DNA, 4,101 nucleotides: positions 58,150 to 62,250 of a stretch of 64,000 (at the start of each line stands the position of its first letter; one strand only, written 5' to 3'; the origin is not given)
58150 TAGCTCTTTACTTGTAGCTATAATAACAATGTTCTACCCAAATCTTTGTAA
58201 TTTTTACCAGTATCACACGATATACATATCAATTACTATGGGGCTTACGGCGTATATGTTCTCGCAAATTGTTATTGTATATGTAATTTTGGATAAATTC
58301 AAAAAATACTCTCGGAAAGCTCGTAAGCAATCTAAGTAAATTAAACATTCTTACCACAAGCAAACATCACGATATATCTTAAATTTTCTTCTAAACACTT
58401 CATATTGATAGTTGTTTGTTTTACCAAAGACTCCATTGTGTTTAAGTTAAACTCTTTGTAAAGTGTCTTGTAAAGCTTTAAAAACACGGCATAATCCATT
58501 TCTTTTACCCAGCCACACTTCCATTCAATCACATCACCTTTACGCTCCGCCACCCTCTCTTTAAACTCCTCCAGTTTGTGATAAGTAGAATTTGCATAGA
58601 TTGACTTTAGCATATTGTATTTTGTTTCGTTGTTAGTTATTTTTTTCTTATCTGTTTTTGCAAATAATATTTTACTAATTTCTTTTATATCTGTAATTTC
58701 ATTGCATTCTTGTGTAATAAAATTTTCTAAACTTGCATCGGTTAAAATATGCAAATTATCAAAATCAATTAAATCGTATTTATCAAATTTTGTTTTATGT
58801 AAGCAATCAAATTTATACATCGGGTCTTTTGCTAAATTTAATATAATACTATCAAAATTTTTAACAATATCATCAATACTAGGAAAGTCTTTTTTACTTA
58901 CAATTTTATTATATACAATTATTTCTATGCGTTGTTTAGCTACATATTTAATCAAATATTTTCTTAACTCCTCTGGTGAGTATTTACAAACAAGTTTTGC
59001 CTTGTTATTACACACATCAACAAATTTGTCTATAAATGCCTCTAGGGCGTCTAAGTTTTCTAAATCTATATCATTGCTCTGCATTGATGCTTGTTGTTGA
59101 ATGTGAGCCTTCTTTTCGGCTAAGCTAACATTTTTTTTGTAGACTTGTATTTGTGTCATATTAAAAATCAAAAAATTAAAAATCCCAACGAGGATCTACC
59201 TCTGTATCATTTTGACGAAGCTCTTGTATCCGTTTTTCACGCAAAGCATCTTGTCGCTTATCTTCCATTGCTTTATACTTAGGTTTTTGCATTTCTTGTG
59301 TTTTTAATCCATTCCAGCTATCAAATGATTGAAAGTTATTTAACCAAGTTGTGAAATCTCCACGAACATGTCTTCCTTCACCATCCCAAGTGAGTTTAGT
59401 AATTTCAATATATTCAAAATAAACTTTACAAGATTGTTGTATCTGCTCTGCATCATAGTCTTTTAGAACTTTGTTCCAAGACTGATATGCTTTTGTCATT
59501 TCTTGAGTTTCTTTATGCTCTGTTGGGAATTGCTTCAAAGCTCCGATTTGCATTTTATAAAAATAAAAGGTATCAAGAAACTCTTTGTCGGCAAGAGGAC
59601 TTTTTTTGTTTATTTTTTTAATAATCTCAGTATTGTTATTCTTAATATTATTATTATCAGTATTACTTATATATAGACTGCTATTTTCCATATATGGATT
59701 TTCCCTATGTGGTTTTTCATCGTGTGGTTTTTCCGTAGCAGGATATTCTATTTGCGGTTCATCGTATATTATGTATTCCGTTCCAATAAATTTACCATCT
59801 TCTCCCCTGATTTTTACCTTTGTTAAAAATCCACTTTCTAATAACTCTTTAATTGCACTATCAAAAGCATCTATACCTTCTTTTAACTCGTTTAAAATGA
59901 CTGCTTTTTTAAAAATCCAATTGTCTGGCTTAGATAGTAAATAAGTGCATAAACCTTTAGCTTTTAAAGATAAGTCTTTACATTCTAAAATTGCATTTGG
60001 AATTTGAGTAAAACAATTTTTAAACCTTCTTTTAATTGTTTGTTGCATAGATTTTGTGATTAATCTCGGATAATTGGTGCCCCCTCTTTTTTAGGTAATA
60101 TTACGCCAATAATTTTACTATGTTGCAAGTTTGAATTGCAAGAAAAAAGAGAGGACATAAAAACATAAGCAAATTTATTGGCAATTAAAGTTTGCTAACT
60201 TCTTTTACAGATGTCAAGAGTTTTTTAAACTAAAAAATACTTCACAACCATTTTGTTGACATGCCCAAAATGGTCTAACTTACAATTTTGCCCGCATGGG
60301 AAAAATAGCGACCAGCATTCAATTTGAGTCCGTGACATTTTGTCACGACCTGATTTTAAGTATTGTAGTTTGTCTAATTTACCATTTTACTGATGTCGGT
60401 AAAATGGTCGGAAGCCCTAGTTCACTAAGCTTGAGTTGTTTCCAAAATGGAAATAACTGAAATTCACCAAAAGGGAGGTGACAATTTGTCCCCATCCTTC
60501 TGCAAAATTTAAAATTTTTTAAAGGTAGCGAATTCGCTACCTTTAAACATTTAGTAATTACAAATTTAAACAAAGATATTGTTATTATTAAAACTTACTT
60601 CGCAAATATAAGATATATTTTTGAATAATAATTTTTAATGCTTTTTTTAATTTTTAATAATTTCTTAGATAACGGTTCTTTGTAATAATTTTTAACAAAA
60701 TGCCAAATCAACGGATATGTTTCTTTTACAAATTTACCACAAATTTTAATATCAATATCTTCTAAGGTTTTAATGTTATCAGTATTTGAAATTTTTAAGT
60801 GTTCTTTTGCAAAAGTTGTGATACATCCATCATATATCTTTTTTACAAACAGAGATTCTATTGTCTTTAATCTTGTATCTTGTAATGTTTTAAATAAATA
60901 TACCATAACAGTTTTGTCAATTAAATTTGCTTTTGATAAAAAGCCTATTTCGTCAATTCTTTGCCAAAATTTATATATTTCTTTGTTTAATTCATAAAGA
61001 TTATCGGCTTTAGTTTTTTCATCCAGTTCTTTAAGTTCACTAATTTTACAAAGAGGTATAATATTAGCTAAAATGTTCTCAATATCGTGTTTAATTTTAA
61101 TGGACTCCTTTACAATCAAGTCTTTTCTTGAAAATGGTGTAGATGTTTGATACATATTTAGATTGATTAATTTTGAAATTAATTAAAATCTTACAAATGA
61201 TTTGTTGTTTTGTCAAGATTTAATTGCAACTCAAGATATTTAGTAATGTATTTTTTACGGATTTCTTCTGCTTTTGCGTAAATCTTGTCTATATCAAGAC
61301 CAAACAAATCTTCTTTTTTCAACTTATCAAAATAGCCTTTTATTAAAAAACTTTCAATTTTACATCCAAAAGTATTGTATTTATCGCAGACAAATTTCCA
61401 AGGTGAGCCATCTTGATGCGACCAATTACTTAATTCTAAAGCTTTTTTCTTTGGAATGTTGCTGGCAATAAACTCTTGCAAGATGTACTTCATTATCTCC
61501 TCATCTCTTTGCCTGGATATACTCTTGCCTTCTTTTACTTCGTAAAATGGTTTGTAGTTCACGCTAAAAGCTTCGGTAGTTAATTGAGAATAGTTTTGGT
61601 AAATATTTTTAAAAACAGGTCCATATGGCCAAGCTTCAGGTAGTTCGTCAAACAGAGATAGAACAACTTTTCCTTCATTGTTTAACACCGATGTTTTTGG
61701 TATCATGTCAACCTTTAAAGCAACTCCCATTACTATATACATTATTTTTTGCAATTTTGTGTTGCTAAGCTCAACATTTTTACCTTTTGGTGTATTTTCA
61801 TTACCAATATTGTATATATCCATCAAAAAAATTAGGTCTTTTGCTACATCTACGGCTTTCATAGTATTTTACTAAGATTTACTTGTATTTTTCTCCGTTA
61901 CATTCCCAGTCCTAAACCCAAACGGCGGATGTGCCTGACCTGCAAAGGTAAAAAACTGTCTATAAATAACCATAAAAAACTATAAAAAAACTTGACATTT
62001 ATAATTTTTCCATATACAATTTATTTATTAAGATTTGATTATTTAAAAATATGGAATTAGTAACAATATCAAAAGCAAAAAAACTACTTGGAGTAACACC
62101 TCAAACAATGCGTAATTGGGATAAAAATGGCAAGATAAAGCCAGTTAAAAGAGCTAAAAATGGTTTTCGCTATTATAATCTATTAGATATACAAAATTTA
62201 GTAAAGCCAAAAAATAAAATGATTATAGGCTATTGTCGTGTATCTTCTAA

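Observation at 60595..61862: Panacea (DUF4065)-domain antitoxin-like gene with an unknown downstream partner: putative toxin-antitoxin or anti-defence pair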

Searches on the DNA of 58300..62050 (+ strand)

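Call 9: search_dna_similar(query=window:58300-62050:+, collection=phages, mode=distant)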
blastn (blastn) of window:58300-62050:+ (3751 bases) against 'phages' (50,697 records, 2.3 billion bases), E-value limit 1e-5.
No match.

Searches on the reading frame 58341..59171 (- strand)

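Call 3: search_protein_families(library=pfam, proteins=[window:58341-59171:-], max_evalue=1)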
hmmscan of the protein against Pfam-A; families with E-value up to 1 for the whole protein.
window:58341-59171:- (276 aa): 0 families

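Call 4: search_protein_families(library=phrogs, proteins=[window:58341-59171:-], max_evalue=1)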
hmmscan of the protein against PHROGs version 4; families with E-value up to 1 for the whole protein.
window:58341-59171:- (276 aa): 3 families
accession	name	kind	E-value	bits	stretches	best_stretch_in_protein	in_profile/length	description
phrog_31863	-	unknown function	0.14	13.4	0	14-56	3-45/85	-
phrog_25235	-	unknown function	0.25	12.5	1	145-174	53-82/138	-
phrog_3395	-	moron, auxiliary metabolic gene and host takeover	0.63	10.8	1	54-107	25-78/126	membrane protein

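Call 5: search_protein_families(library=padloc, proteins=[window:58341-59171:-], max_evalue=1)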
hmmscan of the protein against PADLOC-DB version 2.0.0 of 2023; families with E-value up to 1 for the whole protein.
window:58341-59171:- (276 aa): 0 families

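Call 79: search_protein_families(library=ncbifam, proteins=[window:58341-59171:-], max_evalue=0.1)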
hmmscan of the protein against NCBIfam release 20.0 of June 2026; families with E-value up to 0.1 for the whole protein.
window:58341-59171:- (276 aa): 2 families
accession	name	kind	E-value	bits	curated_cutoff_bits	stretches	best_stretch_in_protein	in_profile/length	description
NF006328.0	PRK08558.1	equivalog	0.017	14.7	184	1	122-205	71-153/238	adenine phosphoribosyltransferase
NF003055.0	PRK03975.1-2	equivalog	0.066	13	122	1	155-196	72-113/140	putative transcriptional regulator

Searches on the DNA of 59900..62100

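Call 48: search_rna_families(source=window, start=59900, end=62100, threshold=evalue, max_evalue=1)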
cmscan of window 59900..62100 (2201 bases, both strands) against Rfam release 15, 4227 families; matches with E-value up to 1: 1.
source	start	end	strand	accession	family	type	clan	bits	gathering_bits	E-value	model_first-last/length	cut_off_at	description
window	60496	60548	-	RF01730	Termite-leu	Cis-reg;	-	20.8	51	0.21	1-78/78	no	Termite-leu RNA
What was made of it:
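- Tried and rejected: Rfam at a relaxed threshold over 59900-62100 gave only a sub-threshold chance hit (call 48).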
